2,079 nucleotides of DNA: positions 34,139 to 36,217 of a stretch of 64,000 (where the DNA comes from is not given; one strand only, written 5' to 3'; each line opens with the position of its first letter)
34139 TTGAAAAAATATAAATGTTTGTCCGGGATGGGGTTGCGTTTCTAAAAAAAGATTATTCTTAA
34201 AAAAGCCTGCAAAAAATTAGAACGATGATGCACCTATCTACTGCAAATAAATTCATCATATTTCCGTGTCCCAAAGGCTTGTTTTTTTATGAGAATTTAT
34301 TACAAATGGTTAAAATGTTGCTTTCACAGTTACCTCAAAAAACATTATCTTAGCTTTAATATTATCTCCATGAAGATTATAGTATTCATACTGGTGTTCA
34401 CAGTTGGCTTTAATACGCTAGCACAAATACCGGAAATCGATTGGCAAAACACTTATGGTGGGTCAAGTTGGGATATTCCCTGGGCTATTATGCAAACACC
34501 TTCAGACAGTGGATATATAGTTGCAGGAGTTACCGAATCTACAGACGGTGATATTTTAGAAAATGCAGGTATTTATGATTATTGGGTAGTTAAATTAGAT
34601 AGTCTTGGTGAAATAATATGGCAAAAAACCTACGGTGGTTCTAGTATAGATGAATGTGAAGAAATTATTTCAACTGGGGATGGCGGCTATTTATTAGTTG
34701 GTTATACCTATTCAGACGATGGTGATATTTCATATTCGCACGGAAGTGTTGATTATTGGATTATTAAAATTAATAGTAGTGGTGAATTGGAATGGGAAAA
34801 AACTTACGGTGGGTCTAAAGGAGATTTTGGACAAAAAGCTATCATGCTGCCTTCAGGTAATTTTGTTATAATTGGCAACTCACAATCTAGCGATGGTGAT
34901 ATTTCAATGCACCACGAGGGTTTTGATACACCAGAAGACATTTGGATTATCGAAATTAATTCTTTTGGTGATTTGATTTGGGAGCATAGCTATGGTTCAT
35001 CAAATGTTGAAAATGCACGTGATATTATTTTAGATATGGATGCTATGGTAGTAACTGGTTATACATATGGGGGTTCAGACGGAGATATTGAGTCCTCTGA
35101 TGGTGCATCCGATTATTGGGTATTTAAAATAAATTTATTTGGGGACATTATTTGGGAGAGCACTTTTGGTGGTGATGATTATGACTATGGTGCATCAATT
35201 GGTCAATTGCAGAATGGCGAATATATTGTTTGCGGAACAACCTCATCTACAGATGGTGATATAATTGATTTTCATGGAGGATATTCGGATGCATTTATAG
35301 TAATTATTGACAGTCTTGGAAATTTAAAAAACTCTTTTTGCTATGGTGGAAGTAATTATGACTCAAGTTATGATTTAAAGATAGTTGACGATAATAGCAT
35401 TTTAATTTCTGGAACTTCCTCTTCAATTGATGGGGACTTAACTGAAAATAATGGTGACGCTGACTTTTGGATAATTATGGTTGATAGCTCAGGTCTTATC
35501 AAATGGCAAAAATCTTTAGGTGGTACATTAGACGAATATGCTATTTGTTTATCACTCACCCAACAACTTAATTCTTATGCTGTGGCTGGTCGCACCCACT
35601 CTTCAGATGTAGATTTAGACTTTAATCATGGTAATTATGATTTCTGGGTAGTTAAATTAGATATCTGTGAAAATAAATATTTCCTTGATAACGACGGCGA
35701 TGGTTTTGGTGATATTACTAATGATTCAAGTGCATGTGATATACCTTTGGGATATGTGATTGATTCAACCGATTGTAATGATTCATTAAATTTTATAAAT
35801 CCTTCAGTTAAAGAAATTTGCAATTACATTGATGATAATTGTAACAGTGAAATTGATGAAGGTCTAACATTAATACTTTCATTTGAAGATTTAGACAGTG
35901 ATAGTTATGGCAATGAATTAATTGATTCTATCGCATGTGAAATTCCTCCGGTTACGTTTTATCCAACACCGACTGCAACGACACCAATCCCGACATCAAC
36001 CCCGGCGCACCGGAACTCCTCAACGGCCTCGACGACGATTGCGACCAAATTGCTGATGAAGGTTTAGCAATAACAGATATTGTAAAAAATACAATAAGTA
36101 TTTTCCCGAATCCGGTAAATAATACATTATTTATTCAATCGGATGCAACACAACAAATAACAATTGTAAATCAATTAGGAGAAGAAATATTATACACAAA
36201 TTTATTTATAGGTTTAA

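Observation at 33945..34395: Non-coding upstream region of A and G is far better conserved than their coding cores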

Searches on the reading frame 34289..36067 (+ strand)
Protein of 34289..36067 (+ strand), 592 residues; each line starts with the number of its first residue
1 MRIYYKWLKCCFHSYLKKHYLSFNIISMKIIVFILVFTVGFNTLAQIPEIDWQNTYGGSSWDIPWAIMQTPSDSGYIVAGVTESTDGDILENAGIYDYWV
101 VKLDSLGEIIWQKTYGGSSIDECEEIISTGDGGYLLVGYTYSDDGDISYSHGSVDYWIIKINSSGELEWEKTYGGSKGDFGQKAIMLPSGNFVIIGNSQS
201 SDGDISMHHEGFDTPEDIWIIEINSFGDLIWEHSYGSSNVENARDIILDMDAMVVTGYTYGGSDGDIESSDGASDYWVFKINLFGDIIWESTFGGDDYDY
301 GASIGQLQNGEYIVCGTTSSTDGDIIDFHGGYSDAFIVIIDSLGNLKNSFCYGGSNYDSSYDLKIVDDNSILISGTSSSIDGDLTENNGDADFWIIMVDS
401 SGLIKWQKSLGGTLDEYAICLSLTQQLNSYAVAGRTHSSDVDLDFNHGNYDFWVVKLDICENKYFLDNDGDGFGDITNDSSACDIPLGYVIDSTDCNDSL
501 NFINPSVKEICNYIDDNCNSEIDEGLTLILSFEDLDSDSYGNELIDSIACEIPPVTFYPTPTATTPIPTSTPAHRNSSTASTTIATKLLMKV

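Call 9: search_protein_families(library=pfam, proteins=[window:34370-36064:+], max_evalue=0.01)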
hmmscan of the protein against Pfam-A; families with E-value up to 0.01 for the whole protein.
window:34370-36064:+ (565 aa): 2 families
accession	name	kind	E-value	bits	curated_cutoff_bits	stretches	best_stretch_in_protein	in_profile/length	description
PF11617.13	Cu-binding_MopE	-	2.4e-06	28.1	27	1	468-497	1-30/30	Putative metal-binding motif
PF05935.17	Arylsulfotrans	-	2.7e-05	23.8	24.2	0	258-396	37-157/374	Arylsulfotransferase (ASST)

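Call 15: find_encoding_contigs(protein=window:34289-36067:+, flank=10000, max_places=6)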
Protein window:34289-36067:+ (592 aa): no gene with exactly this product is on record in the collection.
